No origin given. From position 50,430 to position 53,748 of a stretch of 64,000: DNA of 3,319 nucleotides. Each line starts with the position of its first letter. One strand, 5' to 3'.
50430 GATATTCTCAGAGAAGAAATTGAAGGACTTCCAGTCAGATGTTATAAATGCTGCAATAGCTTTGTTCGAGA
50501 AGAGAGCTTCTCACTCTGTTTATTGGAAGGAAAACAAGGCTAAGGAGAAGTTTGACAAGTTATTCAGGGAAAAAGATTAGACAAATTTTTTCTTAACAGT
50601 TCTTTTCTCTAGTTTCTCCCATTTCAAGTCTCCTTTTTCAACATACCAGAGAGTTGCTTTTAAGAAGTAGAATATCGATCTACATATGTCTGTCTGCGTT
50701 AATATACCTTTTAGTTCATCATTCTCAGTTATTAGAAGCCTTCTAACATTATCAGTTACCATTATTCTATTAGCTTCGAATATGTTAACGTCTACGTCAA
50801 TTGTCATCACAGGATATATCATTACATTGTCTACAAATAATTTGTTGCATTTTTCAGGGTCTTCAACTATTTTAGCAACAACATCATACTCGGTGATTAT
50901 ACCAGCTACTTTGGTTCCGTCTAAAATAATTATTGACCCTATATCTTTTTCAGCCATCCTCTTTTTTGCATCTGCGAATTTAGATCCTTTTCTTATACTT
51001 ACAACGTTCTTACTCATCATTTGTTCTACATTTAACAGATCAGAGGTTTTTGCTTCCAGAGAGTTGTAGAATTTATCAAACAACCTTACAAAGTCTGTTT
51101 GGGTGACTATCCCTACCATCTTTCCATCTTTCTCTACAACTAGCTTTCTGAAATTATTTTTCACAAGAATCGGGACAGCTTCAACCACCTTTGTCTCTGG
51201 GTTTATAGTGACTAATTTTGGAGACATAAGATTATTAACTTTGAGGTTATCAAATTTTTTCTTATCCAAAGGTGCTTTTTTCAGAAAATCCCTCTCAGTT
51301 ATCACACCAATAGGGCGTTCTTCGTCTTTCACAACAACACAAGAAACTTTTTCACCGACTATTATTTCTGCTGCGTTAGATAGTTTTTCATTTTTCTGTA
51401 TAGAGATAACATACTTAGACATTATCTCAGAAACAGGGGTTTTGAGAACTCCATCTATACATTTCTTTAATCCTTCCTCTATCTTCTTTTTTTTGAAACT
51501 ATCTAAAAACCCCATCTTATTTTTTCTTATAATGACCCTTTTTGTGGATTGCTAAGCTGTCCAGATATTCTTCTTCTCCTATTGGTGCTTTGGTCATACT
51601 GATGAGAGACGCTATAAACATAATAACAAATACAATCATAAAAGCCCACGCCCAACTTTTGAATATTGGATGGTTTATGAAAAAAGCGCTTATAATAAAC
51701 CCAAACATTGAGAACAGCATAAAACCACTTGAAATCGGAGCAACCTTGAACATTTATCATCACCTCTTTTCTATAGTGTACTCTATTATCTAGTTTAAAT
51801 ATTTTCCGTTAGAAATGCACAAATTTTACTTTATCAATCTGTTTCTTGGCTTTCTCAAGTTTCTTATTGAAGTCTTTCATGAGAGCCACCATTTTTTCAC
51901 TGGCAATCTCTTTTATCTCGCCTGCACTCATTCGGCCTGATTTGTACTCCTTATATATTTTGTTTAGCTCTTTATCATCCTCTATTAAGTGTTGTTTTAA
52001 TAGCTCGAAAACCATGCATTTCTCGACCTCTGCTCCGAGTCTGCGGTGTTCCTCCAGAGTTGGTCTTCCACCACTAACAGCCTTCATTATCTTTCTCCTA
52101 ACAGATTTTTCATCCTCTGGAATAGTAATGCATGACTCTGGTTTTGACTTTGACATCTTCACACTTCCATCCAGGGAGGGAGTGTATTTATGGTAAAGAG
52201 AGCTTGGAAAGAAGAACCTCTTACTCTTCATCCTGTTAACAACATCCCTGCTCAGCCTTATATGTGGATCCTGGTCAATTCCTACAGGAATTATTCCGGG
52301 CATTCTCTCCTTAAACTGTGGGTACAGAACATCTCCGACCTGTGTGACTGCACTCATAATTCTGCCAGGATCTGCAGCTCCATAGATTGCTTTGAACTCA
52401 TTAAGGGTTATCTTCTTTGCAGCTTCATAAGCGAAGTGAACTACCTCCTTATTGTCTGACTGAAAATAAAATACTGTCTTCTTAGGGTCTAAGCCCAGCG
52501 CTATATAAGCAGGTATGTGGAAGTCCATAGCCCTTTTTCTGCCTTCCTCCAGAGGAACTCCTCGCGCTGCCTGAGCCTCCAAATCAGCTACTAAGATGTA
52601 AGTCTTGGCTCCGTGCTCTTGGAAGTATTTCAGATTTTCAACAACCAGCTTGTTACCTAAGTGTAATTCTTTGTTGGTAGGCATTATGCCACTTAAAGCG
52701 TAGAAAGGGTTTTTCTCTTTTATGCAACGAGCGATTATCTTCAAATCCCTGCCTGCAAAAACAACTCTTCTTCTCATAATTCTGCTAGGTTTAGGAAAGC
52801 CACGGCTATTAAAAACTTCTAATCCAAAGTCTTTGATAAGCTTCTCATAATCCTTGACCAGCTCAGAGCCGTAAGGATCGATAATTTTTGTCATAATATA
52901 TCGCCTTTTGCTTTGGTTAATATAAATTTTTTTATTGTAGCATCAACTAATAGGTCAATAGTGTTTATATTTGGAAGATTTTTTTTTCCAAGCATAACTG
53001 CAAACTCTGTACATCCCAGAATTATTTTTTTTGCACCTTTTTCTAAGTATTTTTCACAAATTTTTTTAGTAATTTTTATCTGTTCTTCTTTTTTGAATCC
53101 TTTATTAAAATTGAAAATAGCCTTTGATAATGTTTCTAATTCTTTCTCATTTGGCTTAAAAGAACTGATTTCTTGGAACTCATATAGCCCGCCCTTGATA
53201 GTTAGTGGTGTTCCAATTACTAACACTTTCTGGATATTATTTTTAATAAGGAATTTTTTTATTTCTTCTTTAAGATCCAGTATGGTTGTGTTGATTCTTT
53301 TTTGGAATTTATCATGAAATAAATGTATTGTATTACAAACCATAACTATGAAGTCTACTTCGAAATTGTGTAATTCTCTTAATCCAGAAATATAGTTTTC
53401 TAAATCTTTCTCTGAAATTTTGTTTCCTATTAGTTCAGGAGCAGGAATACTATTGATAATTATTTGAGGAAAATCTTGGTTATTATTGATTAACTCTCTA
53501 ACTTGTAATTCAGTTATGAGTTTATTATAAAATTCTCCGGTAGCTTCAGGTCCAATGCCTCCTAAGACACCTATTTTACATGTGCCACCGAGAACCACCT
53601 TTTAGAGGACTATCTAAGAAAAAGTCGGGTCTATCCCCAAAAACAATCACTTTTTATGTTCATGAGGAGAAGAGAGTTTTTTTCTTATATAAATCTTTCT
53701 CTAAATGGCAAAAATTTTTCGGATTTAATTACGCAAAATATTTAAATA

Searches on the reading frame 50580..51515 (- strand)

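Call 113: search_protein_families(library=pfam, proteins=[window:50580-51515:-], max_evalue=0.001)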
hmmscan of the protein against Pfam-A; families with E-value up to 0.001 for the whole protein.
window:50580-51515:- (312 aa): 1 family
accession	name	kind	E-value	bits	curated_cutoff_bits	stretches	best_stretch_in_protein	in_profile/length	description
PF00571.33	CBS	-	6e-47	158.2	24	4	93-146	1-55/57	CBS domain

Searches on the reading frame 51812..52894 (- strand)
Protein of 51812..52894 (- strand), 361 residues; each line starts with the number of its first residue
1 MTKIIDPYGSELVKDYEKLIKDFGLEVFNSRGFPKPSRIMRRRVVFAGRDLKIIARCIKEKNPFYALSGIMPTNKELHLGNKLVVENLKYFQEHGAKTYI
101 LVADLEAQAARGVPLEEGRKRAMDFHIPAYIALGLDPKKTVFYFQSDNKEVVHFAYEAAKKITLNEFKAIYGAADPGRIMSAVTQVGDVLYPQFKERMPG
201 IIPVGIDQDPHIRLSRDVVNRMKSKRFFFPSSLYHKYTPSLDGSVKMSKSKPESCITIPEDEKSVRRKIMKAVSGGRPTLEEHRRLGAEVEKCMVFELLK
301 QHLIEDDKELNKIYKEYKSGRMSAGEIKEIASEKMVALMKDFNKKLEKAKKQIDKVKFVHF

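Call 113: search_protein_families(library=pfam, proteins=[window:51812-52894:-], max_evalue=0.001)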
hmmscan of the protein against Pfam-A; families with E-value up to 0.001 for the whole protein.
window:51812-52894:- (361 aa): 1 family
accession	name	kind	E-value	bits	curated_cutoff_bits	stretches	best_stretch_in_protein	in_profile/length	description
PF00579.31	tRNA-synt_1b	-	1.1e-44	153.3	21.1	1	60-338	2-290/292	tRNA synthetases class I (W and Y)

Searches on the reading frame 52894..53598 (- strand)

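Call 113: search_protein_families(library=pfam, proteins=[window:52894-53598:-], max_evalue=0.001)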
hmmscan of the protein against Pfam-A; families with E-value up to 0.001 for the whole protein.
window:52894-53598:- (235 aa): 1 family
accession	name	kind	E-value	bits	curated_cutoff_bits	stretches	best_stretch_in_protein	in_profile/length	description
PF01177.27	Asp_Glu_race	-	1.4e-21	77.7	31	1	12-219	1-209/211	Asp/Glu/Hydantoin racemase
